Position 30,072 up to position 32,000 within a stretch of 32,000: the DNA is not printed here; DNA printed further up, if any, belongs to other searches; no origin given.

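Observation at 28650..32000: A condensation domain is followed by an FkbH-like glycerate-loading domain instead of an A domain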

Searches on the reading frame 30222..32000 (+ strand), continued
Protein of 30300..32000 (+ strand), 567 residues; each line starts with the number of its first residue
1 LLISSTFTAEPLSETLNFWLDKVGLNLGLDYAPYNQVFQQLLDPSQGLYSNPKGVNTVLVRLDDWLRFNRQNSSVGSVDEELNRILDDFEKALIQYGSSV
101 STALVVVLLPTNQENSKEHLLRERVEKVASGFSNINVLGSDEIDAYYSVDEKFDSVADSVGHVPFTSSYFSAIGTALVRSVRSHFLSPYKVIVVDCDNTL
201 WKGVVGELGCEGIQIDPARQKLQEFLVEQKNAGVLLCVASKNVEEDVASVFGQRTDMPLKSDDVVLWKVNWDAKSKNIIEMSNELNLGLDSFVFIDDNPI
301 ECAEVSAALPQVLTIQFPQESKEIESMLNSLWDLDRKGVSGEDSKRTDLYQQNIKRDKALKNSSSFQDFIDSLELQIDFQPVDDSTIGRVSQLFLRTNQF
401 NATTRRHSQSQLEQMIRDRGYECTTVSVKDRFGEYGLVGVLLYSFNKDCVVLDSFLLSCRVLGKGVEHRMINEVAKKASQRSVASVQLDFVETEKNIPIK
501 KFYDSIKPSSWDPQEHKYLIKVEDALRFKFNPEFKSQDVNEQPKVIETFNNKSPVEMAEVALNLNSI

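Call 72: fold_search(model_id=the predicted structure, library=pdb)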
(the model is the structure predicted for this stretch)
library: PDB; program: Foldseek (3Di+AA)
matches with E <= 10: 1412; with E <= 0.001: 218
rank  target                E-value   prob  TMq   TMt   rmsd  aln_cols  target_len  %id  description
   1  3slr                  2.6e-20  1.00  0.48  0.72   4.1       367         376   24  Crystal structure of N-terminal part of the protein BF1531 from Bacteroides fragilis containing phosphatase domain compl (released 2011-07-20)
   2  4ua3_A                9.4e-06  1.00  0.20  0.53   5.3       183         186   14  Crystal structure of selenomethionine labeled SpNatD (released 2015-01-28)
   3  3eo4_B                1.0e-05  1.00  0.22  0.73   3.5       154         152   13  The crystal structure of a domain from Methanocaldococcus jannaschii DSM 2661 (released 2008-10-14)
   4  7kwh_C                1.0e-05  1.00  0.20  0.61   5.5       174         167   11  Spermidine N-acetyltransferase SpeG K23-Y30 chimera from Vibrio cholerae and hSSAT (released 2020-12-16)
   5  4ua3_B                1.2e-05  1.00  0.20  0.53  11.7       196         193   12  Crystal structure of selenomethionine labeled SpNatD (released 2015-01-28)
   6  3eo4_C                1.3e-05  1.00  0.21  0.71   3.8       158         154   14  The crystal structure of a domain from Methanocaldococcus jannaschii DSM 2661 (released 2008-10-14)
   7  9mto_A                1.3e-05  1.00  0.18  0.66   6.2       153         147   12  Crystal structure of acetyltransferase CBU0801 from Coxiella burnetii (released 2025-01-22)
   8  6dau_C                1.5e-05  1.00  0.20  0.60   5.7       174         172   13  Crystal structure of E33Q and E41Q mutant forms of the spermidine/spermine N-acetyltransferase SpeG from Vibrio choler (released 2018-07-04)
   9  4rs2_A                1.7e-05  1.00  0.19  0.55   5.1       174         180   12  1.55 Angstrom Crystal Structure of GNAT Family N-acetyltransferase (YhbS) from Escherichia coli in Complex with CoA (released 2014-11-19)
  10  3eo4_D                1.8e-05  1.00  0.21  0.67   3.8       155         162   14  The crystal structure of a domain from Methanocaldococcus jannaschii DSM 2661 (released 2008-10-14)
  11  3eo4_A                1.9e-05  1.00  0.21  0.68   4.0       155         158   12  The crystal structure of a domain from Methanocaldococcus jannaschii DSM 2661 (released 2008-10-14)
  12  7kx3_A                2.2e-05  1.00  0.20  0.60   6.3       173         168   13  SpeG Spermidine N-acetyltransferase F149G mutant from Vibrio cholerae (released 2020-12-16)
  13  6dau_A                2.2e-05  1.00  0.19  0.56   6.0       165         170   13  Crystal structure of E33Q and E41Q mutant forms of the spermidine/spermine N-acetyltransferase SpeG from Vibrio choler (released 2018-07-04)
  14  9mto_B                2.6e-05  1.00  0.18  0.68   6.2       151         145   12  Crystal structure of acetyltransferase CBU0801 from Coxiella burnetii (released 2025-01-22)
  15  1u7p_D                2.6e-05  1.00  0.19  0.64   8.8       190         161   16  X-ray Crystal Structure of the Hypothetical Phosphotyrosine Phosphatase MDP-1 of the Haloacid Dehalogenase Superfamily (released 2004-10-19)
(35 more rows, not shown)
